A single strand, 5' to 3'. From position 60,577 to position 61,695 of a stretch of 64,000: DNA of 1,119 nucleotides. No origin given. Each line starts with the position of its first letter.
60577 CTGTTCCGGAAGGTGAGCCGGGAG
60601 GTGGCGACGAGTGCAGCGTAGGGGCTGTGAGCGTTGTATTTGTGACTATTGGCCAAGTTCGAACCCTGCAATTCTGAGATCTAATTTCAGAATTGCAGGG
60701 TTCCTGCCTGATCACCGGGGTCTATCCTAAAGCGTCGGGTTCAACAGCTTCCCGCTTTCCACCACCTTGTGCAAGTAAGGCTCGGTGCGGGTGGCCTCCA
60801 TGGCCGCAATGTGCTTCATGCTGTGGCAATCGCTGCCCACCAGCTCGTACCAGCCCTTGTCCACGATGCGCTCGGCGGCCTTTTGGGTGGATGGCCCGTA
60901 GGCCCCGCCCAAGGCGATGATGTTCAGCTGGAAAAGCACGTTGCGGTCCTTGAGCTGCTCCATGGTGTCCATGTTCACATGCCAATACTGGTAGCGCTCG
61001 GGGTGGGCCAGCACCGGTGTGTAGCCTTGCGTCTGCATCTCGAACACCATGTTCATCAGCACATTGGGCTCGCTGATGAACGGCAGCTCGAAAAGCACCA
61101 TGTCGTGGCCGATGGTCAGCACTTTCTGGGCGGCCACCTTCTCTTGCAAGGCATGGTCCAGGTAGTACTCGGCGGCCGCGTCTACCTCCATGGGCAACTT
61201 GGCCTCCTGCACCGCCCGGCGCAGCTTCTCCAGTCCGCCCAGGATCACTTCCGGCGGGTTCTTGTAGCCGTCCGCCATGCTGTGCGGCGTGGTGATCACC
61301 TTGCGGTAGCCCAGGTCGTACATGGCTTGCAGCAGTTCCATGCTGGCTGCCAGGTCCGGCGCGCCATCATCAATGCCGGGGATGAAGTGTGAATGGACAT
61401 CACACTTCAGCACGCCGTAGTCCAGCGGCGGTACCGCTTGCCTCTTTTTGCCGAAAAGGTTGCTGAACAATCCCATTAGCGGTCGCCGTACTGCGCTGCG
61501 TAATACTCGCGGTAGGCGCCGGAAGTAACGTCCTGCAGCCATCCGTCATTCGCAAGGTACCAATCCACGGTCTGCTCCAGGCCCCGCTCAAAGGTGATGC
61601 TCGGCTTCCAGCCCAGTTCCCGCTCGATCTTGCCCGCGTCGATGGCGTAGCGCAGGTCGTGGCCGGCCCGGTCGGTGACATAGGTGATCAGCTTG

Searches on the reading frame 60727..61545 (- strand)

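Call 53: search_protein_families(library=pfam, proteins=[window:60727-61545:-], max_evalue=0.0001)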
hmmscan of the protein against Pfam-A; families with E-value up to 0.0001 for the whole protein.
window:60727-61545:- (272 aa): 1 family
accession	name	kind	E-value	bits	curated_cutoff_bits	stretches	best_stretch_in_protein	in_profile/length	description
PF19567.5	CpsB_CapC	-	2.4e-41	142.2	27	1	48-247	2-202/234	Capsular polysaccharide synthesis, CpsB/CapC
